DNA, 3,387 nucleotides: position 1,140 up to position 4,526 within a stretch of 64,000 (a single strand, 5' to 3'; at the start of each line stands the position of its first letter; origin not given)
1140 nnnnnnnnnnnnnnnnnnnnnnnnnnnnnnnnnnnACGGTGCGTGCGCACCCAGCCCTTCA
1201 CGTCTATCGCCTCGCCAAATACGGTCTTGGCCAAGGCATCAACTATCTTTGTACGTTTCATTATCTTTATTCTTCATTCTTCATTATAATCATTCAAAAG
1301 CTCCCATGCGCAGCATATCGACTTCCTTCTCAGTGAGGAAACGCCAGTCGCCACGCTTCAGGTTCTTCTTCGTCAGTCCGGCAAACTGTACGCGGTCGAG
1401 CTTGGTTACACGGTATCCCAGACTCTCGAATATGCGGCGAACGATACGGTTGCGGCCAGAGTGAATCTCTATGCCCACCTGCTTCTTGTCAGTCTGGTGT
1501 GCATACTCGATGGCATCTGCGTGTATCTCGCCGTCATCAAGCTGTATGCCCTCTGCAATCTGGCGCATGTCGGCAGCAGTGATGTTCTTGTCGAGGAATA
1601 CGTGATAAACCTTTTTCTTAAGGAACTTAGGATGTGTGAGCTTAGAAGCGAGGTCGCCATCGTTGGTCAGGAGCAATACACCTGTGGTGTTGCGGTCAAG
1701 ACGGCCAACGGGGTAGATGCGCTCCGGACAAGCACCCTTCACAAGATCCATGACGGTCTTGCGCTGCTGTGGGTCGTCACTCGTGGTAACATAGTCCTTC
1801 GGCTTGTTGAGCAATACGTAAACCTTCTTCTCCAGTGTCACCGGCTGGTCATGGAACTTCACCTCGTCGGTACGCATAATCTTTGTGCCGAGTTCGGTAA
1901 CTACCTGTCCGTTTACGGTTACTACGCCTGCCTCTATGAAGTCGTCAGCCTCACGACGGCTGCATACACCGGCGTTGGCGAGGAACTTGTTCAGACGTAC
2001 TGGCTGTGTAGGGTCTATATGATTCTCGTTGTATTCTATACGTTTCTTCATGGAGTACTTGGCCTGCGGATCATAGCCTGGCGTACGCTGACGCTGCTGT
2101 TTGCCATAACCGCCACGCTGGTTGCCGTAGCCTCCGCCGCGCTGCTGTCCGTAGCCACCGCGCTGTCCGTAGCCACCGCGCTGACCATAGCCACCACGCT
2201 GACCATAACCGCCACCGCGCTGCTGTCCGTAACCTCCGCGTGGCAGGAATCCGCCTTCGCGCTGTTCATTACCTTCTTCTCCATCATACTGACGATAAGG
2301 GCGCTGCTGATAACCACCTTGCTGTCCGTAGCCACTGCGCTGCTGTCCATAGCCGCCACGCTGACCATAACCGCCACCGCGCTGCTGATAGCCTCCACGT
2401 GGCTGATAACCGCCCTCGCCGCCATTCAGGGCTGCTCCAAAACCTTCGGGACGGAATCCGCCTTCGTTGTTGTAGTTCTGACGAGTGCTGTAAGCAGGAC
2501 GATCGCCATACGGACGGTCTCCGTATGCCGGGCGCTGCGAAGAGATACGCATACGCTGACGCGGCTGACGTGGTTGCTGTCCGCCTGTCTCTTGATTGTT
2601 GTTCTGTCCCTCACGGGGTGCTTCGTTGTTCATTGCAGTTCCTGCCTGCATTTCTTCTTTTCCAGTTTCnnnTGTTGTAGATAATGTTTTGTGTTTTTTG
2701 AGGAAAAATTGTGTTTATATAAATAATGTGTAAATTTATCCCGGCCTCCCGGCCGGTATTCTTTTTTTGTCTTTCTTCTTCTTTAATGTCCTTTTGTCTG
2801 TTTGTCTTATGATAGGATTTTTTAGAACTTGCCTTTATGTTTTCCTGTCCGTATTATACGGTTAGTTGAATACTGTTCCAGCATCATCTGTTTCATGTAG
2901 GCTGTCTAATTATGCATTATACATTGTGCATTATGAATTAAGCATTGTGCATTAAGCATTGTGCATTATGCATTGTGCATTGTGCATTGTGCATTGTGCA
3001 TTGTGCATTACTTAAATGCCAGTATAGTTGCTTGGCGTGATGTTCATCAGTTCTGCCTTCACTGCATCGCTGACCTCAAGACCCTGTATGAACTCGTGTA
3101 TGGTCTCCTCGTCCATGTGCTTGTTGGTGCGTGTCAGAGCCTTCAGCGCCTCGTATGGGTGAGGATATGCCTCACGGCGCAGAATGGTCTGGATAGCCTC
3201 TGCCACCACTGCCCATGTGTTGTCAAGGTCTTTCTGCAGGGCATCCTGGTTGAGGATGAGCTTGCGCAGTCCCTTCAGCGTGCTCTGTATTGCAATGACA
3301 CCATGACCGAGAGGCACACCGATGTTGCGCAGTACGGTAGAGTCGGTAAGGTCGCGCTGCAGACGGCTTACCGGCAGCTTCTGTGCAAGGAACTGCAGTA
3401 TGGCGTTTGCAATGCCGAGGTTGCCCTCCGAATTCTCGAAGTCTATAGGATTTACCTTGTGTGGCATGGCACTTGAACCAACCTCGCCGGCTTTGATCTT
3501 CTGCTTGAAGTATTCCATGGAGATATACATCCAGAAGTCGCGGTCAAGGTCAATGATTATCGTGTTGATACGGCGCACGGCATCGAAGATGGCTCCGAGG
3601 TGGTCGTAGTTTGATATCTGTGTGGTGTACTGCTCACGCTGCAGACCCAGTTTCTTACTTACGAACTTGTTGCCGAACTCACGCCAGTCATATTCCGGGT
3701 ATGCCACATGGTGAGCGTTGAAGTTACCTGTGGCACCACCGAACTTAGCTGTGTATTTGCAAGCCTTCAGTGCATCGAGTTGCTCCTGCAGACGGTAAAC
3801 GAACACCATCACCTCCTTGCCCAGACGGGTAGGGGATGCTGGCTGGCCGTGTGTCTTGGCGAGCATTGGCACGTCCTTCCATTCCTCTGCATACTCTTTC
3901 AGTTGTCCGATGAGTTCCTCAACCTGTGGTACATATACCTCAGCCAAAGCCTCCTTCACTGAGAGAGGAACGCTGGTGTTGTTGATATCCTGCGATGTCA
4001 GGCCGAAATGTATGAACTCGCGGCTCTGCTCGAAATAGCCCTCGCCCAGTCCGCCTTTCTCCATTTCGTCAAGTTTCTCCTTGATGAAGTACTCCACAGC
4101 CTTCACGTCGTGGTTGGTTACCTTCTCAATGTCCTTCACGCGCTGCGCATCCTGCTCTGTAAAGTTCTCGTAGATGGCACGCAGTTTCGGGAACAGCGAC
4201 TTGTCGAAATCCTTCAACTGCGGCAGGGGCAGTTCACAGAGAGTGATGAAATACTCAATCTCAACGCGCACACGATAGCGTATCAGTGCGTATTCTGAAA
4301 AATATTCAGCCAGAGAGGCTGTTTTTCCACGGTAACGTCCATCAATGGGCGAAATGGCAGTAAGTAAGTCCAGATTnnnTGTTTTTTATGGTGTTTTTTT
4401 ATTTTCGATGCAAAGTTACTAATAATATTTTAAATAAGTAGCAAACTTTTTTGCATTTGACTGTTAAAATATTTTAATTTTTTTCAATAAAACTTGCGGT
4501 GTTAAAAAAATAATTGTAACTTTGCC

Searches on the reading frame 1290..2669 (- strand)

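Call 42: search_protein_families(library=pfam, proteins=[window:1290-2669:-], max_evalue=0.001)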
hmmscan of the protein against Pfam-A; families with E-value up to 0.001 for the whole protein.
window:1290-2669:- (459 aa): 4 families
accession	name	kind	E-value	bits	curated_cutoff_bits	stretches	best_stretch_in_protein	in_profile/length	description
PF00849.27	PseudoU_synth_2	-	1.1e-21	78.1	26.8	1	284-415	2-151/152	RNA pseudouridylate synthase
PF01479.30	S4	-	1.4e-11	44.4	22.8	1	224-270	1-48/48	S4 domain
PF13275.11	S4_2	-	5.2e-07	29.9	24.6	1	221-278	5-63/65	S4 domain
PF22421.1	SYY_C-terminal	-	0.00026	21.3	27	1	222-271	17-67/83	Tyrosine--tRNA ligase SYY-like C-terminal domain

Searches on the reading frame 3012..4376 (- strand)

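Call 42: search_protein_families(library=pfam, proteins=[window:3012-4376:-], max_evalue=0.001)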
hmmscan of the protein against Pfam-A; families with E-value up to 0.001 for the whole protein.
window:3012-4376:- (454 aa): 2 families
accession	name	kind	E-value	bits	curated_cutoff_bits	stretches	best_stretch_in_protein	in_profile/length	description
PF00206.25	Lyase_1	-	1.9e-52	179.1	27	1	13-318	1-305/312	Lyase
PF08328.16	ASL_C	-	1.4e-48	164.1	35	1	337-452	1-115/115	Adenylosuccinate lyase C-terminal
